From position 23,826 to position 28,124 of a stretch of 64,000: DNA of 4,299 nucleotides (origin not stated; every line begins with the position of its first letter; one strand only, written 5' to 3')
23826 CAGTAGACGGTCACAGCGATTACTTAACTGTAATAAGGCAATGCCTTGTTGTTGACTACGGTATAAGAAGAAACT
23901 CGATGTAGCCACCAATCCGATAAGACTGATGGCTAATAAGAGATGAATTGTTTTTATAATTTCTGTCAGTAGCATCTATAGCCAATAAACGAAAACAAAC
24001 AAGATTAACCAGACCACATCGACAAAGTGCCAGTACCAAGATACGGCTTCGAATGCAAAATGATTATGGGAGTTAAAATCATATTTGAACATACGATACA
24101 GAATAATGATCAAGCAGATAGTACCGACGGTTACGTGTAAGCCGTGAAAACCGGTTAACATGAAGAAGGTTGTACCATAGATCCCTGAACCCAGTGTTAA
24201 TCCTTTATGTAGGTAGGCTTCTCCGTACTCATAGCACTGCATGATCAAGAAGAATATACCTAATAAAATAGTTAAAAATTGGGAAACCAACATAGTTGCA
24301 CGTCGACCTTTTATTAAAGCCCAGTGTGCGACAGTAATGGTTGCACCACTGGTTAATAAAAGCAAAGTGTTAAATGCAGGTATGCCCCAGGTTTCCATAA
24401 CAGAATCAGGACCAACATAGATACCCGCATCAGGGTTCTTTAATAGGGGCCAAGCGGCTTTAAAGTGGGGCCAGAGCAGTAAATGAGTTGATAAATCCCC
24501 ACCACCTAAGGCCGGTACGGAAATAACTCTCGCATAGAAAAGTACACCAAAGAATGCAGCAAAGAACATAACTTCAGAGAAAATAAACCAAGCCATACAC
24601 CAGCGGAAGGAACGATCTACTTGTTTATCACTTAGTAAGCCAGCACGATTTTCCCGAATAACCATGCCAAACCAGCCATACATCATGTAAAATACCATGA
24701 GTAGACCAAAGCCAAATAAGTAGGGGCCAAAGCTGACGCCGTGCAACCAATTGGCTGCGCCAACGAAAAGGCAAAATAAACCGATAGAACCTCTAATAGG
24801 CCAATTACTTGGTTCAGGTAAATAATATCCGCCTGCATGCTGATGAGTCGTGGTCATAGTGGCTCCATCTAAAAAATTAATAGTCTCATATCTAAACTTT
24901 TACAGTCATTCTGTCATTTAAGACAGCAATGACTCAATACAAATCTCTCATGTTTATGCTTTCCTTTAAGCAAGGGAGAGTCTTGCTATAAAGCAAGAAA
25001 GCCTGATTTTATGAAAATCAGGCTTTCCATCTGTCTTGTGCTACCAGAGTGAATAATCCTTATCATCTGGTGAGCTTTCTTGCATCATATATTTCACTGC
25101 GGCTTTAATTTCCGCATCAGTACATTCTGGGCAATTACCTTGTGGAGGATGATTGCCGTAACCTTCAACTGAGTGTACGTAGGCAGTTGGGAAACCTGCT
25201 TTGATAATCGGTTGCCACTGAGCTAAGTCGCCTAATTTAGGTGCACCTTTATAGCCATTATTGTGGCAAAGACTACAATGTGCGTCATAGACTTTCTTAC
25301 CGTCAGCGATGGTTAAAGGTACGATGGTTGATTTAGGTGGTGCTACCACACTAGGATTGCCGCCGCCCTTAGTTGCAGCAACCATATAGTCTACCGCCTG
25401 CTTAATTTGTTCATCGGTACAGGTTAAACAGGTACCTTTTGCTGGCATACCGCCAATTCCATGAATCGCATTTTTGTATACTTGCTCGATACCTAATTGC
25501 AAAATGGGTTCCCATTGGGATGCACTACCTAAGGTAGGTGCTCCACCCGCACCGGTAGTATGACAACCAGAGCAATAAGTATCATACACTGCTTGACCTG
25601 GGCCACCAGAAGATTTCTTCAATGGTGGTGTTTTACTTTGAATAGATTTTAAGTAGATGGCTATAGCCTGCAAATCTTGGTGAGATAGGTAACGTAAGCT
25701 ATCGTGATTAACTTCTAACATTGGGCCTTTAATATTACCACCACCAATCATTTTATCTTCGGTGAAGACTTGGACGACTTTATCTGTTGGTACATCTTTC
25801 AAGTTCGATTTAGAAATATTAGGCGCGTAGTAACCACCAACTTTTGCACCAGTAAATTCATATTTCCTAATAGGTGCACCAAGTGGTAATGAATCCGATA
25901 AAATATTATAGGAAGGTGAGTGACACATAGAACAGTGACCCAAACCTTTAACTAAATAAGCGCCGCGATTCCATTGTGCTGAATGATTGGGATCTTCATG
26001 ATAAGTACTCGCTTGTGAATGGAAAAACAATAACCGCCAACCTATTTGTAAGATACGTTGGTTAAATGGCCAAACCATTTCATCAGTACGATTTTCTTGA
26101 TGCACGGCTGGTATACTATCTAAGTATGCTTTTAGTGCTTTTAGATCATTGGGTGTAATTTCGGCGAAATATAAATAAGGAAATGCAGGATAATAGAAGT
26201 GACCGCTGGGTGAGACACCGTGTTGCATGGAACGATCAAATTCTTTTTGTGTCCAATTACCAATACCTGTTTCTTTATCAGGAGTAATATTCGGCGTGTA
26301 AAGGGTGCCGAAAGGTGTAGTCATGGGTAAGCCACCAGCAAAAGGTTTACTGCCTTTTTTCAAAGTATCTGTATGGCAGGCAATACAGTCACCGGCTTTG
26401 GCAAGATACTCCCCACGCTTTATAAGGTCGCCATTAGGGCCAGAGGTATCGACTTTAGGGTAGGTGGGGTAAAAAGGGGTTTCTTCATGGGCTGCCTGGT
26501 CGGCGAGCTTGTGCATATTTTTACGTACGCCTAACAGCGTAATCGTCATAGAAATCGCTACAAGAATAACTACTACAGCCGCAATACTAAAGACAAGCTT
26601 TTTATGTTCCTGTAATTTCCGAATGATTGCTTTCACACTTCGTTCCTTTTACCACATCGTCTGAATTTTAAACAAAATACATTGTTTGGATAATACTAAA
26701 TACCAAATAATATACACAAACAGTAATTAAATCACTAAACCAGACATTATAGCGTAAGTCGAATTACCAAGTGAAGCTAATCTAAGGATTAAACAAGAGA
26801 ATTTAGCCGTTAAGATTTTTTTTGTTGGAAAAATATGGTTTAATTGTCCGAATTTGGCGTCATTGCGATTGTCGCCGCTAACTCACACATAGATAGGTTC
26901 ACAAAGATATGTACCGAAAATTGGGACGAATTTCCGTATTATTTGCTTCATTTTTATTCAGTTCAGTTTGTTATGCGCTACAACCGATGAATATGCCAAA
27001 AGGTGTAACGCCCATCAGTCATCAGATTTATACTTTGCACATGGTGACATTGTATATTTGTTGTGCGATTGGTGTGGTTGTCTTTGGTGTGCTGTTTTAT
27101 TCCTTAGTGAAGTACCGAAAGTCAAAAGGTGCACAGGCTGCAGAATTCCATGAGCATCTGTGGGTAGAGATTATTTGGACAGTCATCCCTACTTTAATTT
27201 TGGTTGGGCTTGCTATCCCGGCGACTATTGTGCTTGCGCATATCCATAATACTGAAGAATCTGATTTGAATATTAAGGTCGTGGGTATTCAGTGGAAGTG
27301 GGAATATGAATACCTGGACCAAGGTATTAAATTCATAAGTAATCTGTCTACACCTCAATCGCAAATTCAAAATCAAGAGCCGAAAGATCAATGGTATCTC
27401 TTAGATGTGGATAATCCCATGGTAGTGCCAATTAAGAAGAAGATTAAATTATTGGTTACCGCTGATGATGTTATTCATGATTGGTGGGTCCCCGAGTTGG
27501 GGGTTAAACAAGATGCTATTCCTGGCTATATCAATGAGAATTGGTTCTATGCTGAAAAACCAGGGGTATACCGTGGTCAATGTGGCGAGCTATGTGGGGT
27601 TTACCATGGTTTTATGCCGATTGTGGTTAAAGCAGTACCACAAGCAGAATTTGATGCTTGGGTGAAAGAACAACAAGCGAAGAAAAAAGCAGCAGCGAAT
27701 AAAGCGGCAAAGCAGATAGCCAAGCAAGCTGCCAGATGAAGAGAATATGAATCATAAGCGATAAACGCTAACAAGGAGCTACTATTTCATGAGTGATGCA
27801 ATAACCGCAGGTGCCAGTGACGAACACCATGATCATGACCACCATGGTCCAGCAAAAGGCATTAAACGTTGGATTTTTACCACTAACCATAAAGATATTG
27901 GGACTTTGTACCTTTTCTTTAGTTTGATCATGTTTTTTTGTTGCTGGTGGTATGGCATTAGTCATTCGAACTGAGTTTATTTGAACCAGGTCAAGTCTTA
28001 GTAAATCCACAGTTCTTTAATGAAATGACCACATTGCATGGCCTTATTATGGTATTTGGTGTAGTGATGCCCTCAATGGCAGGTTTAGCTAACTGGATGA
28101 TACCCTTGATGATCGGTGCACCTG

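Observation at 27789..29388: coxA is broken by at least six single-base indels although the encoded protein is otherwise well conserved and all neighbouring cox genes are intact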

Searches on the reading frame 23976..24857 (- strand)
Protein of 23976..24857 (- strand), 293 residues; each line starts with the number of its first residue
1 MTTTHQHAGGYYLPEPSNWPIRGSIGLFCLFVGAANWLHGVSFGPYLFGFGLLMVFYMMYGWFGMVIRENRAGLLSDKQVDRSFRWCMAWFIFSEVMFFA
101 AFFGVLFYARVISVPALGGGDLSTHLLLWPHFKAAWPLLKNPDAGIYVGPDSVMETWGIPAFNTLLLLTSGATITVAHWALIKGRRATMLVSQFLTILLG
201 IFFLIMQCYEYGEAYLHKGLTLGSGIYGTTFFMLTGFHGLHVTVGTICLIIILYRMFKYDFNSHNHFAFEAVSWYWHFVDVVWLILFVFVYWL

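Call 23: search_protein_families(library=pfam, proteins=[window:23976-24857:-], max_evalue=0.01)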
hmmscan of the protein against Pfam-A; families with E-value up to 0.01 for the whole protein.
window:23976-24857:- (293 aa): 1 family
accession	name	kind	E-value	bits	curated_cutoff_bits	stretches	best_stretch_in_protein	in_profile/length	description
PF00510.24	COX3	-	7.6e-59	200.1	23.8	1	11-292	3-255/258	Cytochrome c oxidase subunit III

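Call 53: search_protein_families(library=ncbifam, proteins=[window:23976-24857:-], max_evalue=0.00001)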
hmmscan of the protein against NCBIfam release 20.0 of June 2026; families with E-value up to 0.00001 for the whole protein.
window:23976-24857:- (293 aa): 4 families
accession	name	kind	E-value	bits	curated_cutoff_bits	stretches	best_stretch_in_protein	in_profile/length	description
NF050119.1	aa3_CtaE_Actin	exception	8.3e-30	104.4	190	1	160-292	56-188/190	aa3-type cytochrome oxidase subunit III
TIGR02842.1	CyoC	equivalog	1.2e-23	84.3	223.75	1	161-292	46-176/180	cytochrome o ubiquinol oxidase subunit III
TIGR02897.1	QoxC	equivalog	5.2e-22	78.9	239.9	1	161-292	56-186/190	cytochrome aa3 quinol oxidase subunit III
NF007944.0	PRK10663.1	equivalog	8.3e-20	71.4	340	1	127-292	38-200/204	cytochrome o ubiquinol oxidase subunit III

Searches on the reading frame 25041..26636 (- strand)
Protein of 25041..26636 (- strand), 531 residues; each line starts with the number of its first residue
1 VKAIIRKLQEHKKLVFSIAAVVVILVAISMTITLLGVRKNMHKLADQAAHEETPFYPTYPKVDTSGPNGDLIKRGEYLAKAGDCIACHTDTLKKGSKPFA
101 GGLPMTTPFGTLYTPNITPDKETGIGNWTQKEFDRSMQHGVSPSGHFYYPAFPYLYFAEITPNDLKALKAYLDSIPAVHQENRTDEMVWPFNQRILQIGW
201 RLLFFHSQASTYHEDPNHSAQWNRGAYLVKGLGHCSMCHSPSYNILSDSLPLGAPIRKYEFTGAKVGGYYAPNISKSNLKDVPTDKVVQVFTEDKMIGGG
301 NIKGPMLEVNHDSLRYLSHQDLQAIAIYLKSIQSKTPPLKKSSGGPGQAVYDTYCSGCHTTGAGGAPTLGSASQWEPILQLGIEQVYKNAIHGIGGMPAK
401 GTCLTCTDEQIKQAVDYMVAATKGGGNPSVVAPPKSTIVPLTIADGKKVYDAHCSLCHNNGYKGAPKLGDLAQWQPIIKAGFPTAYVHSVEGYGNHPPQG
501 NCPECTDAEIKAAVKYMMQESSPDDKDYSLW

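Call 5: search_protein_families(library=pfam, proteins=[window:25041-26636:-])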
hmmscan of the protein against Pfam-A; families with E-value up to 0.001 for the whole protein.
window:25041-26636:- (531 aa): 3 families
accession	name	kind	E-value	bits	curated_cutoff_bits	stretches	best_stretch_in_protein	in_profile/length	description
PF13442.11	Cytochrome_CBB3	-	1.6e-33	115.3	27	2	346-418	5-68/68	Cytochrome C oxidase, cbb3-type, subunit III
PF00034.26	Cytochrom_C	-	2.6e-25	90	21.3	3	443-519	1-88/90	Cytochrome c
PF22113.1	Mtrc-MtrF_II-IV_dom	-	3e-06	27.3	30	0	351-461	80-166/176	Outer membrane cytochrome MtrC/MtrF-like, domains II/IV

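Call 53: search_protein_families(library=ncbifam, proteins=[window:25041-26636:-], max_evalue=0.00001)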
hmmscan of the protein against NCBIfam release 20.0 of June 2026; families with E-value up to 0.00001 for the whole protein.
window:25041-26636:- (531 aa): 4 families
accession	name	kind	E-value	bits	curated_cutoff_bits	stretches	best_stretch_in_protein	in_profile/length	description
TIGR00782.1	ccoP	equivalog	9.9e-11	41.5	179.95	1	335-471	98-233/285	cytochrome-c oxidase, cbb3-type subunit III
NF045930.1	Cytc6PetJCyano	equivalog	1.2e-06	28.4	135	0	442-461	27-46/110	cytochrome c6 PetJ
NF050122.1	bc1_QcrC_actin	exception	1.8e-06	27.4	200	0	339-422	131-212/253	cytochrome bc1 complex diheme cytochrome c subunit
NF011054.0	PRK14486.1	equivalog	4.2e-06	26.5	447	0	442-465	214-237/294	putative bifunctional cbb3-type cytochrome c oxidase subunit II/cytochrome c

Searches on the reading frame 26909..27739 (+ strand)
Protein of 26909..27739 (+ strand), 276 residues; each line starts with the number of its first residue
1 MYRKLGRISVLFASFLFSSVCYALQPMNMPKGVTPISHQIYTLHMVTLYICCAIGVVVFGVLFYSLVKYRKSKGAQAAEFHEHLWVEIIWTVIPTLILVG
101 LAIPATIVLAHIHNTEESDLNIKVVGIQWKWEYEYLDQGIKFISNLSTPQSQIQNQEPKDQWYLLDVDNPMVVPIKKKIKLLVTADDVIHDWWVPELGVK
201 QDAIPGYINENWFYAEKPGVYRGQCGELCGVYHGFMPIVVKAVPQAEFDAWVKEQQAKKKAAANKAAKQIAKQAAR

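Call 5: search_protein_families(library=pfam, proteins=[window:26909-27739:+])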
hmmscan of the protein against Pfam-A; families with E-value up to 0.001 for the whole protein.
window:26909-27739:+ (276 aa): 2 families
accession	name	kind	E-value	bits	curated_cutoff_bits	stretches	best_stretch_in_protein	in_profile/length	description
PF00116.26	COX2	-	2.4e-40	137.6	22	1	120-243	1-120/120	Cytochrome C oxidase subunit II, periplasmic domain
PF02790.20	COX2_TM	-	6.2e-16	58.8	22.8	1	27-105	6-85/88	Cytochrome C oxidase subunit II, transmembrane domain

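Call 7: find_encoding_contigs(protein=window:26909-27739:+, flank=10000, max_places=10)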
Protein window:26909-27739:+ (276 aa): no gene with exactly this product is on record in the collection.

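Call 53: search_protein_families(library=ncbifam, proteins=[window:26909-27739:+], max_evalue=0.00001)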
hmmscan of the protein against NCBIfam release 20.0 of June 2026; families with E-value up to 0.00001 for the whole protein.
window:26909-27739:+ (276 aa): 5 families
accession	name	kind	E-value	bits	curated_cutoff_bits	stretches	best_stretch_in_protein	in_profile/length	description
TIGR02866.1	CoxB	equivalog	1.4e-58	197.8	147.7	1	34-252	3-201/202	cytochrome c oxidase subunit II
NF050117.1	aa3_CtaC_Actin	exception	8.7e-47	159.4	250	1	12-253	8-243/244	aa3-type cytochrome oxidase subunit II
TIGR01432.1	QOXA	equivalog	2.4e-26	92.5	240.95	2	11-150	3-146/227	cytochrome aa3 quinol oxidase subunit II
TIGR01433.1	CyoA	equivalog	1.9e-19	70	266.2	2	169-254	139-224/226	ubiquinol oxidase subunit II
NF007816.0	PRK10525.1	equivalog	5.1e-19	68.5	511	2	3-150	8-157/318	cytochrome o ubiquinol oxidase subunit II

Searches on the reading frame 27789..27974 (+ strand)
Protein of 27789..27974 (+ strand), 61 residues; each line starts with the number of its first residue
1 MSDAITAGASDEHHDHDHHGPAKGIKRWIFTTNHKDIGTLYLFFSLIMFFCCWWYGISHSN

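Call 13: list_cluster_members(proteins=[window:27789-27974:+, window:28025-28588:+, window:28576-28881:+, window:28924-29388:+, window:26909-27739:+, window:29578-30174:+, window:32733-33653:+, window:13676-17356:+, window:39309-43157:+, window:8944-10857:-])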
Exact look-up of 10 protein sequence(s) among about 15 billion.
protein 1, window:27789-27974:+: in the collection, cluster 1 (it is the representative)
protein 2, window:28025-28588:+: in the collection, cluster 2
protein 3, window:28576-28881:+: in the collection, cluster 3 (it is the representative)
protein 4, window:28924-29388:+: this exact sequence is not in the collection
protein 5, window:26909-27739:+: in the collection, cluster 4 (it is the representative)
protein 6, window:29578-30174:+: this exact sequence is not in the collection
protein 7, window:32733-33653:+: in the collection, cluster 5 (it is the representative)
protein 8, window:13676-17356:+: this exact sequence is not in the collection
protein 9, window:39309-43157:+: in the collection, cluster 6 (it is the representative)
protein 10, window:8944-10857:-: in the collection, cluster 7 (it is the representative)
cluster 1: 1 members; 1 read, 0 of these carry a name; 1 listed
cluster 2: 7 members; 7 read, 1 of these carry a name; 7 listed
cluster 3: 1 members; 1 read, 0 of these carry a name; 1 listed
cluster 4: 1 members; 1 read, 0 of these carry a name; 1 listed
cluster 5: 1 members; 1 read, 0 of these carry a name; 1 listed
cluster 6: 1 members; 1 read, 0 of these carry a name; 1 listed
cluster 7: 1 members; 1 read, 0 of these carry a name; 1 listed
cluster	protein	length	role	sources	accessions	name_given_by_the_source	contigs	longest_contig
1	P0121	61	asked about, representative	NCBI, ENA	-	-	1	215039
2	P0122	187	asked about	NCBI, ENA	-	-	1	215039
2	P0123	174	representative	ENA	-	-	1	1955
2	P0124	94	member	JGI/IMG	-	cytochrome c oxidase subunit 1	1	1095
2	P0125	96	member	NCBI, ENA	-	-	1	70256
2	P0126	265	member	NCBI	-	-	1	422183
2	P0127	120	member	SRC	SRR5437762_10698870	-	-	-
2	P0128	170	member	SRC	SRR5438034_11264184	-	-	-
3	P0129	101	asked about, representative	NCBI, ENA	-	-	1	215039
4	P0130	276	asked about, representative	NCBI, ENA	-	-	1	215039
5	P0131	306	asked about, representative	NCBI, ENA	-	-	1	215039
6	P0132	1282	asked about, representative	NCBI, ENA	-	-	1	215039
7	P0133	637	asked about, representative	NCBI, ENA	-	-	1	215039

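Call 17: find_encoding_contigs(protein=P0126, flank=10000, max_places=5)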
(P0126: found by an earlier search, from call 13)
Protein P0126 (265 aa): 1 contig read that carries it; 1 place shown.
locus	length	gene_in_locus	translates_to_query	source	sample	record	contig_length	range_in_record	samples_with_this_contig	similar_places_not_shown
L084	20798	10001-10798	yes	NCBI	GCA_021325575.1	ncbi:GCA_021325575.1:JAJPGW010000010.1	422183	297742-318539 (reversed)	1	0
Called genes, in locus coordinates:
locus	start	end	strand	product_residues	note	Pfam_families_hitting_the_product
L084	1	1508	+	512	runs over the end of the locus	PF02321:OEP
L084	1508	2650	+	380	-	PF25944:Beta-barrel_RND, PF25954:Beta-barrel_RND_2, PF25989:YknX_C (faint), PF25967:RND-MFP_C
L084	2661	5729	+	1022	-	PF00873:ACR_tran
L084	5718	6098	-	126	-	-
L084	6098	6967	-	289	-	PF00510:COX3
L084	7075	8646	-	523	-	PF22113:Mtrc-MtrF_II-IV_dom (faint), PF13442:Cytochrome_CBB3, PF00034:Cytochrom_C (weak), PF13442:Cytochrome_CBB3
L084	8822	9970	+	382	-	PF02790:COX2_TM, PF00116:COX2, PF13442:Cytochrome_CBB3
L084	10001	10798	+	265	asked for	PF00115:COX1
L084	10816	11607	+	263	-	PF00115:COX1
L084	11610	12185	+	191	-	PF04442:CtaG_Cox11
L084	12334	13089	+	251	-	PF02104:SURF1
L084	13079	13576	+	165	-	PF26971:TM-like_Thioredoxin-like_C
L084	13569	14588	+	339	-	PF02628:COX15-CtaA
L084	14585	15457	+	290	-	PF01040:UbiA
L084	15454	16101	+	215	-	PF00578:AhpC-TSA (weak), PF02630:SCO1-SenC, PF13905:Thioredoxin_8 (faint)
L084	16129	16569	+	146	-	PF13442:Cytochrome_CBB3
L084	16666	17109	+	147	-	-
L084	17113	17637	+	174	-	-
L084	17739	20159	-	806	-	PF01326:PPDK_N, PF00391:PEP-utilizers, PF02896:PEP-utilizers_C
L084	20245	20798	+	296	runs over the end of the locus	PF12570:DUF3750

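Call 18: find_encoding_contigs(protein=P0125, flank=10000, max_places=5)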
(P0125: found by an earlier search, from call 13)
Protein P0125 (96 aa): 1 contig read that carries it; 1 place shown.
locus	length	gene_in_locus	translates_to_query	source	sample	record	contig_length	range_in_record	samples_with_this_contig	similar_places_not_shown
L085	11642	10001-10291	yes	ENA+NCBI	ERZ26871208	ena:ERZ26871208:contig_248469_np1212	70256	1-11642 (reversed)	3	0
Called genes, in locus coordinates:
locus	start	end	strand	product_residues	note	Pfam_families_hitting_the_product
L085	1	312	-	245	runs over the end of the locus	PF01578:Cytochrom_C_asm, PF27518:CcmC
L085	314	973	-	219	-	PF03379:CcmB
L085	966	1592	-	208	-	PF00005:ABC_tran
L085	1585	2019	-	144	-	PF10027:DUF2269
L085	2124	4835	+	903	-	-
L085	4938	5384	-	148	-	-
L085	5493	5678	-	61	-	PF00510:COX3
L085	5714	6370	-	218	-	PF00510:COX3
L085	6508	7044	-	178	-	PF13442:Cytochrome_CBB3, PF22113:Mtrc-MtrF_II-IV_dom (faint), PF13442:Cytochrome_CBB3, PF00034:Cytochrom_C (weak)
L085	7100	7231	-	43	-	-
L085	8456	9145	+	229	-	PF02790:COX2_TM, PF00116:COX2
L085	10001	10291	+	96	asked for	PF00115:COX1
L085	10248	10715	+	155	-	PF00115:COX1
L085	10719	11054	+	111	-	PF00115:COX1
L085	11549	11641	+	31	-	?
